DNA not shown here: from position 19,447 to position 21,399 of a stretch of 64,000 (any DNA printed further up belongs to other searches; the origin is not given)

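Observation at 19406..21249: EptA/MCR-family phosphoethanolamine transferase in an AT-rich insert, with a palindromic candidate operator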

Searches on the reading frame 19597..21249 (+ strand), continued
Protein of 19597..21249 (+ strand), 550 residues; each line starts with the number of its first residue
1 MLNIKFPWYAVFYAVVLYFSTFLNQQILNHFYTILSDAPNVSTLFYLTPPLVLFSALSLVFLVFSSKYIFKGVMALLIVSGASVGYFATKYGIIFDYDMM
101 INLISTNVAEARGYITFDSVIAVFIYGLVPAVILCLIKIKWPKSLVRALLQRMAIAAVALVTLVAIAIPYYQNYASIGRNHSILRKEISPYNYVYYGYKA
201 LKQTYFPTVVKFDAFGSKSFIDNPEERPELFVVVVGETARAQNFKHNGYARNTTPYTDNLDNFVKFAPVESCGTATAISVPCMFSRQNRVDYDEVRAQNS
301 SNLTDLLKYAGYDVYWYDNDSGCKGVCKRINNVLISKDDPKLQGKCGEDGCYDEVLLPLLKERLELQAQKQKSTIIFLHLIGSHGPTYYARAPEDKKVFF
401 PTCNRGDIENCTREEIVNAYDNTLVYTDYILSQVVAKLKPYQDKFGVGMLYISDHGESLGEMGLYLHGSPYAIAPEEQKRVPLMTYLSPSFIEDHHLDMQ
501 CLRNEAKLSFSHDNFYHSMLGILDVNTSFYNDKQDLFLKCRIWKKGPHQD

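Call 9: find_homologous_proteins(query=window:19597-21246:+)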
Query window:19597-21246:+ (550 aa): 7997 proteins with E <= 0.001 among 8000 candidates; the best 120 are listed.
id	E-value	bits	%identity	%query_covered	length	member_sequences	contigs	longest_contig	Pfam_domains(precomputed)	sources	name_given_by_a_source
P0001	0.0e+0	1250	98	100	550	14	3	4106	PF08019.18,PF00884.29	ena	-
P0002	0.0e+0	1040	79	100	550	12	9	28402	PF08019.18,PF00884.29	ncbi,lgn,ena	-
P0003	0.0e+0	1013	76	100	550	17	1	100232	PF08019.18,PF00884.29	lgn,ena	-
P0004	1.9e-298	1009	75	100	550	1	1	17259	PF08019.18,PF00884.29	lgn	-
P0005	2.9e-298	1008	76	100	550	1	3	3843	PF08019.18,PF00884.29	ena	-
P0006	3.1e-298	1008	76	100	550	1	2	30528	PF08019.18,PF00884.29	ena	-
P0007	3.9e-298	1008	75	100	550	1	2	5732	PF08019.18,PF00884.29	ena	-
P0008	4.3e-298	1008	76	100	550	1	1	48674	PF08019.18,PF00884.29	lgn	-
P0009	6.9e-298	1007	75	100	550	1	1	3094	PF08019.18,PF00884.29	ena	-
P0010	7.6e-298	1007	75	100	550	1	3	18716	PF08019.18,PF00884.29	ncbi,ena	-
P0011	8.6e-298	1007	75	100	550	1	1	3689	PF08019.18,PF00884.29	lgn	-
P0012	1.0e-296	1003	75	100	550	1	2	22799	PF08019.18,PF00884.29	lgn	-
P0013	1.2e-287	973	76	97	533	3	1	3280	PF08019.18,PF00884.29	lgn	-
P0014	8.1e-262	888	67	99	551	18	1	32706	PF08019.18,PF00884.29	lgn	-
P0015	8.2e-252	855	65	99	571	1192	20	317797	PF08019.18,PF00884.29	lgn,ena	-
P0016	1.6e-247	841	65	99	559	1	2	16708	PF08019.18,PF00884.29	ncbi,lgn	-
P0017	2.9e-245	833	62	99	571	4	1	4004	PF08019.18,PF00884.29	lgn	-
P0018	1.2e-242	825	63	99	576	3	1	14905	PF08019.18,PF00884.29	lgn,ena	-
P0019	1.4e-240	818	65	98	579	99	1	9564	PF08019.18,PF00884.29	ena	-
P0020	1.7e-240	817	62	98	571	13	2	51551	PF08019.18,PF00884.29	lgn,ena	-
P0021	6.2e-239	812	62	99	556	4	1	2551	PF08019.18,PF00884.29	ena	-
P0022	3.0e-233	794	63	99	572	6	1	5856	PF08019.18,PF00884.29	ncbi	-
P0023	1.6e-231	788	61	99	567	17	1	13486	PF08019.18,PF00884.29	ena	-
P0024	2.7e-227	774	59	98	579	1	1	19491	PF08019.18,PF00884.29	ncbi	ncbi:MAG: phosphoethanolamine transferase [Succinivibrio sp.]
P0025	1.2e-220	752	57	99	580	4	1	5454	PF08019.18,PF00884.29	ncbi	ncbi:MAG: phosphoethanolamine transferase [Succinivibrio sp.]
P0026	4.0e-213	727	57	98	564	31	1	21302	PF08019.18,PF00884.29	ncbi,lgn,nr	ncbi:MAG: phosphoethanolamine--lipid A transferase [Succinivibrionaceae bacterium]|nr:phosphoethanol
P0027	6.8e-213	726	57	98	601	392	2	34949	PF08019.18,PF00884.29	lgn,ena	-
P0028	2.8e-212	724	57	98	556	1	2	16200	PF08019.18,PF00884.29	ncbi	-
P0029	2.9e-208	711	56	98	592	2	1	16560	PF08019.18,PF00884.29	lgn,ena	-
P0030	5.7e-207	707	63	88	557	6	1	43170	PF08019.18,PF00884.29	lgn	-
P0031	5.2e-199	681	53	99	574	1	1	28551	PF08019.18,PF00884.29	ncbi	ncbi:MAG: phosphoethanolamine transferase [Succinivibrionaceae bacterium]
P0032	7.8e-181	621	59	86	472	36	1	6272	PF08019.18,PF00884.29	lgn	-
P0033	3.0e-176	605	49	99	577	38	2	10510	PF08019.18,PF00884.29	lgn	-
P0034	7.3e-170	584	48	97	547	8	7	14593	PF08019.18,PF00884.29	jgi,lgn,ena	jgi:lipid A ethanolaminephosphotransferase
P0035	1.9e-169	583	65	69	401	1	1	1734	PF00884.29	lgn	-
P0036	1.2e-164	567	47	97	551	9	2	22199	PF08019.18,PF00884.29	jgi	jgi:lipid A ethanolaminephosphotransferase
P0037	2.8e-158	546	46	95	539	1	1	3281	PF08019.18,PF00884.29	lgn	-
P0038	2.2e-157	543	46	95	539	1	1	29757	PF08019.18,PF00884.29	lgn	-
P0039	1.7e-156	540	46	98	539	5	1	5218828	PF08019.18,PF00884.29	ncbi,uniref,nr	ncbi:phosphoethanolamine--lipid A transferase [Buttiauxella selenatireducens]|uniref:Phosphoethanola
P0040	1.1e-155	538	45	96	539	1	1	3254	PF08019.18,PF00884.29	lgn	-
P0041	5.5e-155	535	45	96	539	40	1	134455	PF08019.18,PF00884.29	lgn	-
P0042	6.4e-155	535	45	98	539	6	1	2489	PF08019.18,PF00884.29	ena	-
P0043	1.7e-154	534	46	96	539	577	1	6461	PF08019.18,PF00884.29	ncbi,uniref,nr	ncbi:MCR-9 family phosphoethanolamine--lipid A transferase [Enterobacter kobei]|uniref:MCR-9 family 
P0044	1.8e-154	534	45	95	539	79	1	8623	PF08019.18,PF00884.29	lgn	-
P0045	6.1e-154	532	45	95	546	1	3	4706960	PF08019.18,PF00884.29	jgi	jgi:lipid A ethanolaminephosphotransferase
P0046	7.1e-154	532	45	98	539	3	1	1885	PF08019.18,PF00884.29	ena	-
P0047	2.1e-153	530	46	96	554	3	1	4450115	PF08019.18,PF00884.29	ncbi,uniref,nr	ncbi:phosphoethanolamine transferase [Aeromonas encheleia]|uniref:Phosphoethanolamine--lipid A trans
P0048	2.6e-153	530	47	94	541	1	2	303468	PF08019.18,PF00884.29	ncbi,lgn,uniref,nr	ncbi:phosphoethanolamine--lipid A transferase [Aeromonas media]|uniref:Phosphoethanolamine--lipid A 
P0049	2.8e-153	530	45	98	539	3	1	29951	PF08019.18,PF00884.29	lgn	-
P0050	3.4e-153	529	47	94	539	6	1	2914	PF08019.18,PF00884.29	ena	-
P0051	3.5e-153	529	47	94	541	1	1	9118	PF08019.18,PF00884.29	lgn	-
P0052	1.6e-152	527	46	94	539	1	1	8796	PF08019.18,PF00884.29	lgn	-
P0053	4.5e-152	526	48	94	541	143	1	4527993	PF08019.18,PF00884.29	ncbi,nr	ncbi:membrane-associated, metal-dependent hydrolase [Aeromonas hydrophila 4AK4]|nr:membrane-associat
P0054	5.6e-152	525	46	94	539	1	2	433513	PF08019.18,PF00884.29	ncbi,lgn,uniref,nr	ncbi:phosphoethanolamine transferase [Aeromonas tecta]|uniref:phosphoethanolamine transferase n=1 Ta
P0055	5.8e-152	525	44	98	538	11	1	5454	PF08019.18,PF00884.29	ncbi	ncbi:MAG: phosphoethanolamine transferase [Aeromonas sp.]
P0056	5.8e-152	525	46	94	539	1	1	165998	PF08019.18,PF00884.29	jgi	jgi:lipid A ethanolaminephosphotransferase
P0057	9.0e-152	525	47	94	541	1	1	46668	PF08019.18,PF00884.29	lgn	-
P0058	9.1e-152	525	46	94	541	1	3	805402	PF08019.18,PF00884.29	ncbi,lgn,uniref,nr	ncbi:MCR-3-related phosphoethanolamine--lipid A transferase [Aeromonas veronii]|uniref:MCR-3-related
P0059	1.8e-151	524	46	94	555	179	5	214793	PF08019.18,PF00884.29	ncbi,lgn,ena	-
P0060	2.2e-151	523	47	94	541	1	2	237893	PF08019.18,PF00884.29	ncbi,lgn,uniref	ncbi:phosphoethanolamine transferase [Aeromonas media]|uniref:phosphoethanolamine transferase n=1 Ta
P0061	2.9e-151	523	47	94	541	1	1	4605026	PF08019.18,PF00884.29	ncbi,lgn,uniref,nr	ncbi:phosphoethanolamine transferase [Aeromonas media]|uniref:phosphoethanolamine transferase n=1 Ta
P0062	2.9e-151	523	47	94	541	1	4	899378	PF08019.18,PF00884.29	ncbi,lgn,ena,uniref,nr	ncbi:phosphoethanolamine transferase [Aeromonas media]|uniref:phosphoethanolamine transferase n=1 Ta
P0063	3.5e-151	523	47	94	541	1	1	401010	PF08019.18,PF00884.29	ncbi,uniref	ncbi:phosphoethanolamine transferase [Aeromonas media]|uniref:phosphoethanolamine transferase n=1 Ta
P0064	3.5e-151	523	47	94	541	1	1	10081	PF08019.18,PF00884.29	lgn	-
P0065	3.7e-151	523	46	94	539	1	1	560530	PF08019.18,PF00884.29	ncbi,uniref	ncbi:MAG: phosphoethanolamine--lipid A transferase [Aeromonas sp.]|uniref:phosphoethanolamine transf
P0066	3.8e-151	523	47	94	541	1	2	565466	PF08019.18,PF00884.29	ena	-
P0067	4.1e-151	523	47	94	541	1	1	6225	PF08019.18,PF00884.29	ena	-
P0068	5.7e-151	522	47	94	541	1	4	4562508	PF08019.18,PF00884.29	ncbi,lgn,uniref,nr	ncbi:phosphoethanolamine transferase [Aeromonas media]|uniref:phosphoethanolamine transferase n=1 Ta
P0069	5.7e-151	522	47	94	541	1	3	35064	PF08019.18,PF00884.29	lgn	-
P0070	5.9e-151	522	47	94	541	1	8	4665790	PF08019.18,PF00884.29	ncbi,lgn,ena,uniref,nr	ncbi:phosphoethanolamine transferase [Aeromonas media]|uniref:phosphoethanolamine transferase n=1 Ta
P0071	6.0e-151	522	47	94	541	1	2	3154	PF08019.18,PF00884.29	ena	-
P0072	6.5e-151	522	47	94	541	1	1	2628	PF08019.18,PF00884.29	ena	-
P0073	7.6e-151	522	47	94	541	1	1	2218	PF08019.18,PF00884.29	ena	-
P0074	7.7e-151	522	47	94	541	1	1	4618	PF08019.18,PF00884.29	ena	-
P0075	7.8e-151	522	47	94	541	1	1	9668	PF08019.18,PF00884.29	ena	-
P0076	8.0e-151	522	47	94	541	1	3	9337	PF08019.18,PF00884.29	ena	-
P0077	8.1e-151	522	47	94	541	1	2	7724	PF08019.18,PF00884.29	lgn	-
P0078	9.5e-151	521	47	94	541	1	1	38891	PF08019.18,PF00884.29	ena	-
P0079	1.0e-150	521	47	94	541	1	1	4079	PF08019.18,PF00884.29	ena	-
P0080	1.1e-150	521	47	94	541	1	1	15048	PF08019.18,PF00884.29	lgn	-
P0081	1.4e-150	521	47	94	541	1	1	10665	PF08019.18,PF00884.29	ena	-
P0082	1.5e-150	521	47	94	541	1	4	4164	PF08019.18,PF00884.29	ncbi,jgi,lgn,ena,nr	ncbi:MAG: phosphoethanolamine--lipid A transferase, partial [Aeromonas sp.]|nr:phosphoethanolamine--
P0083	1.5e-150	521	47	94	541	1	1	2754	PF08019.18,PF00884.29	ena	-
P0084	1.5e-150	521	47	94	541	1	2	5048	PF08019.18,PF00884.29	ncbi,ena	-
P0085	1.5e-150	521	47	94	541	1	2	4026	PF08019.18,PF00884.29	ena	-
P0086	1.5e-150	521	47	94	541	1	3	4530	PF08019.18,PF00884.29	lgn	-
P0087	1.5e-150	521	47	94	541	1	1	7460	PF08019.18,PF00884.29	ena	-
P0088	1.6e-150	521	45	93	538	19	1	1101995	PF08019.18,PF00884.29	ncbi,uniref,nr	ncbi:phosphoethanolamine transferase [Aeromonas jandaei]|uniref:MCR-7-related phosphoethanolamine--l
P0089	1.8e-150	520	47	94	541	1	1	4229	PF08019.18,PF00884.29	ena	-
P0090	1.8e-150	520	44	97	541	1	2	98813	PF08019.18,PF00884.29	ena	-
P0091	1.9e-150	520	46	94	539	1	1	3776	PF08019.18,PF00884.29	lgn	-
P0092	1.9e-150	520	47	94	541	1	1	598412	PF08019.18,PF00884.29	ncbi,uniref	ncbi:phosphoethanolamine transferase [Aeromonas media]|uniref:phosphoethanolamine transferase n=1 Ta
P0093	2.0e-150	520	44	97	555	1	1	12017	PF08019.18,PF00884.29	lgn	-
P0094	2.0e-150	520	47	94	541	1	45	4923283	PF08019.18,PF00884.29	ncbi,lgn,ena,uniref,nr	ncbi:phosphoethanolamine--lipid A transferase [Aeromonas media]|uniref:Phosphoethanolamine--lipid A 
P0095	2.0e-150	520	47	94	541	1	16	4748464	PF08019.18,PF00884.29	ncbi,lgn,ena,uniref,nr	ncbi:phosphoethanolamine transferase [Aeromonas media]|uniref:Phosphoethanolamine--lipid A transfera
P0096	2.0e-150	520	47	94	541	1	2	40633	PF08019.18,PF00884.29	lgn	-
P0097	2.4e-150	520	47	94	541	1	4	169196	PF08019.18,PF00884.29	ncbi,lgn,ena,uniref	ncbi:phosphoethanolamine transferase [Aeromonas media]|uniref:phosphoethanolamine transferase n=1 Ta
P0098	3.0e-150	520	47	94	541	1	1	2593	PF08019.18,PF00884.29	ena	-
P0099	3.2e-150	520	47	94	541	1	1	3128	PF08019.18,PF00884.29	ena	-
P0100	3.5e-150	519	47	94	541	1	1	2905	PF08019.18,PF00884.29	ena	-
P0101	3.7e-150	519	46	94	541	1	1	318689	PF08019.18,PF00884.29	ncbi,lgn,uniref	ncbi:phosphoethanolamine transferase [Aeromonas media]|uniref:phosphoethanolamine transferase n=1 Ta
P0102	3.7e-150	519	47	94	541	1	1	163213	PF08019.18,PF00884.29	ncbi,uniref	ncbi:phosphoethanolamine transferase [Aeromonas media]|uniref:phosphoethanolamine transferase n=1 Ta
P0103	3.8e-150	519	45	94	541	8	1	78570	PF08019.18,PF00884.29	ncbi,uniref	ncbi:MCR-3-related phosphoethanolamine--lipid A transferase [Aeromonas allosaccharophila]|uniref:MCR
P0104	3.9e-150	519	47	94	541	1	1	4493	PF08019.18,PF00884.29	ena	-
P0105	3.9e-150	519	47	94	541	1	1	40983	PF08019.18,PF00884.29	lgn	-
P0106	5.0e-150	519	46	94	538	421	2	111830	PF08019.18,PF00884.29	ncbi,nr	ncbi:TPA: phosphoethanolamine--lipid A transferase [Aeromonas dhakensis]|nr:phosphoethanolamine--lip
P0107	5.2e-150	519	47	94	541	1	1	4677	PF08019.18,PF00884.29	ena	-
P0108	5.2e-150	519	46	94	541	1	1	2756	PF08019.18,PF00884.29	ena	-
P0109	5.4e-150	519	46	94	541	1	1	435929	PF08019.18,PF00884.29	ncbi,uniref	ncbi:phosphoethanolamine transferase [Aeromonas media]|uniref:phosphoethanolamine transferase n=1 Ta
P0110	6.9e-150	518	46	94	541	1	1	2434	PF08019.18,PF00884.29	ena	-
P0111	7.0e-150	518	46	94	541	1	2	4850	PF08019.18,PF00884.29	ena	-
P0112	7.0e-150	518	46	94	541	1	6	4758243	PF08019.18,PF00884.29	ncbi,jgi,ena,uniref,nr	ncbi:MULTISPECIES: phosphoethanolamine transferase [Aeromonas]|jgi:lipid A ethanolaminephosphotransf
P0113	7.1e-150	518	44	96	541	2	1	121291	PF08019.18,PF00884.29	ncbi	ncbi:MCR-3-related phosphoethanolamine--lipid A transferase [Aeromonas allosaccharophila]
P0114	7.2e-150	518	46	94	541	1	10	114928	PF08019.18,PF00884.29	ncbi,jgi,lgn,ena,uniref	ncbi:phosphoethanolamine transferase [Aeromonas media]|jgi:lipid A ethanolaminephosphotransferase|un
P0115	7.4e-150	518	47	94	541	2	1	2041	PF08019.18,PF00884.29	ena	-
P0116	9.5e-150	518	46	94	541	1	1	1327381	PF08019.18,PF00884.29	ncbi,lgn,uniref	ncbi:phosphoethanolamine transferase [Aeromonas media]|uniref:phosphoethanolamine transferase n=1 Ta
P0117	1.0e-149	518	46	94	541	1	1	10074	PF08019.18,PF00884.29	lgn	-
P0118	1.0e-149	518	45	96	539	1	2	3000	PF08019.18,PF00884.29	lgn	-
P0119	1.5e-149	517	46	94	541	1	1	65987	PF08019.18,PF00884.29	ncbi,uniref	ncbi:phosphoethanolamine transferase [Aeromonas media]|uniref:phosphoethanolamine transferase n=1 Ta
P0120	1.6e-149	517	46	94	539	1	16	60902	PF08019.18,PF00884.29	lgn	-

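Call 10: find_related_loci(query=window:19597-21246:+, collection=genome_contigs, flank=6000)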
Query window:19597-21246:+ (550 aa) in genome_contigs; peptide patterns used: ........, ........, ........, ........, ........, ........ (x = any residue, [..] = any of these).
50 stretches matched a pattern; 18 encode a relative of the query (tblastn E <= 1e-3); 18 distinct loci.
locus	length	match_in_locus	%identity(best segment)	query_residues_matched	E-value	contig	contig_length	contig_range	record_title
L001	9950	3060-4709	79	1-550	0e+0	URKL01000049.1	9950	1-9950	uncultured Succinatimonas sp. isolate UMGS1092 genome assembly, contig: NODE_2504_length_9950_cov_6.202830, whole genome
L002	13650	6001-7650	75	1-550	0e+0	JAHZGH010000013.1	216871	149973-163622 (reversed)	MAG: Succinivibrionaceae bacterium isolate HRGM_Genome_3062 HRGM_Genome_3062_13, whole genome shotgun sequence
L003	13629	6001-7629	62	1-543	0e+0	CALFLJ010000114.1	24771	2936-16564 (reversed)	MAG TPA_asm: uncultured Succinatimonas sp. isolate ERR318705_bin.13_CONCOCT_v1.1_MAG genome assembly, contig: ERZ1764587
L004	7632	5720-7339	65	7-545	0e+0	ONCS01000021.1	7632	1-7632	uncultured Succinatimonas sp. isolate RUG190 genome assembly, contig: k87_4389472, whole genome shotgun sequence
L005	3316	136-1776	61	1-546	0e+0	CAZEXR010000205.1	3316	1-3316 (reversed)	MAG TPA_asm: uncultured Enterobacterales bacterium isolate SRP286056_co2_607 genome assembly, contig: NODE_52481_length_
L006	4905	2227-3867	63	7-550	0e+0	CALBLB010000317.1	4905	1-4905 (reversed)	MAG TPA_asm: uncultured Succinatimonas sp. isolate SRR1747057_bin.64_CONCOCT_v1.1_MAG genome assembly, contig: ERZ808289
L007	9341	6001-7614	59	7-545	0e+0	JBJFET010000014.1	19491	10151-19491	MAG: Succinivibrio sp. isolate PUUB48_bin.017 NODE_1197_length_19491_cov_6.158880, whole genome shotgun sequence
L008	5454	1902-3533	57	2-545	0e+0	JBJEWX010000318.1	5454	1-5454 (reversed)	MAG: Succinivibrio sp. isolate SARD07_bin.014 NODE_6839_length_5454_cov_4.616410, whole genome shotgun sequence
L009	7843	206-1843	63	1-545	0e+0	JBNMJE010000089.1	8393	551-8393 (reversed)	MAG: Succinivibrio sp. isolate CM_BacSuc2141.78 k141_408492_length_8393_cov_65.3448, whole genome shotgun sequence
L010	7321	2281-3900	57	3-541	0e+0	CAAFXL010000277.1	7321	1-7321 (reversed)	MAG TPA_asm: uncultured Ruminobacter sp., isolate HGM20899, WGS project CAAFXL010000000 data, contig: SRS475647_99_k119_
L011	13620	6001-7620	57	7-545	0e+0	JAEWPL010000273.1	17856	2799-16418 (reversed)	MAG: Proteobacteria bacterium isolate OH_SBrB_1 k127_1108742, whole genome shotgun sequence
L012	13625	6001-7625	62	7-545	0e+0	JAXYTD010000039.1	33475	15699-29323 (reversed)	MAG: bacterium isolate P058L1-21 NODE_352_length_33475_cov_10.753890, whole genome shotgun sequence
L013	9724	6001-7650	75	1-550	0e+0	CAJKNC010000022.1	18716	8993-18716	MAG TPA_asm: uncultured Succinatimonas sp. isolate ERR321598-bin.14 genome assembly, contig: NODE_1280_length_18716_cov_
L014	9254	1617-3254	63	1-545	0e+0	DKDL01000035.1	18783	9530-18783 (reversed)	MAG TPA_asm: Succinatimonas sp. UBA6849 UBA6849_contig_7193, whole genome shotgun sequence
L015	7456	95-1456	57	93-545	1e-179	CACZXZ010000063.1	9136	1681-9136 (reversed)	MAG: uncultured Succinivibrio sp. isolate RUG13055 genome assembly, contig: RUG13055_asm_63, whole genome shotgun sequen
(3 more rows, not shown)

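Call 18: find_encoding_contigs(protein=P0001, flank=3000, max_places=6)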
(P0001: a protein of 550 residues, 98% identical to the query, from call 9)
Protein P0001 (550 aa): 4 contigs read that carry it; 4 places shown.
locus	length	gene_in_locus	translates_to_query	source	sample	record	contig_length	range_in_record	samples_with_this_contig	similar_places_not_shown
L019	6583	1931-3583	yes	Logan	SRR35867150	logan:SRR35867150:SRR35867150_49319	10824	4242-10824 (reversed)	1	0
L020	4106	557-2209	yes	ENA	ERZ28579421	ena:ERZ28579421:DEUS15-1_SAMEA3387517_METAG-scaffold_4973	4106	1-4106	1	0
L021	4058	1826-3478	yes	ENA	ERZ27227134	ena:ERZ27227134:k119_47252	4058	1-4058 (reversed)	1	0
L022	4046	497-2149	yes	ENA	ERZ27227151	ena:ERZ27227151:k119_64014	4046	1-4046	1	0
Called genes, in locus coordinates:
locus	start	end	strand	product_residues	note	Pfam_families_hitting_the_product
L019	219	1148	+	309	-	PF00929:RNase_T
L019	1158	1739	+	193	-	PF13580:SIS_2, PF01380:SIS (weak)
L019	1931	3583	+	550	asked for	PF08019:EptA_B_N, PF00884:Sulfatase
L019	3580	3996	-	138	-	-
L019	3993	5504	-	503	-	PF00817:IMS, PF11799:IMS_C (faint)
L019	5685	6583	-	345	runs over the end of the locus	PF00586:AIRS, PF02769:AIRS_C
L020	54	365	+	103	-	PF13580:SIS_2, PF01380:SIS (weak)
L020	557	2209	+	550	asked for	PF08019:EptA_B_N, PF00884:Sulfatase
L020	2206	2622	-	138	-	-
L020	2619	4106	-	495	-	?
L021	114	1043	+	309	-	PF00929:RNase_T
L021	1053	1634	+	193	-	PF13580:SIS_2, PF01380:SIS (weak)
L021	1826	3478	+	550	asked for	PF08019:EptA_B_N, PF00884:Sulfatase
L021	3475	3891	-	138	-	-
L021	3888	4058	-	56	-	?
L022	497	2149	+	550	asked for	PF08019:EptA_B_N, PF00884:Sulfatase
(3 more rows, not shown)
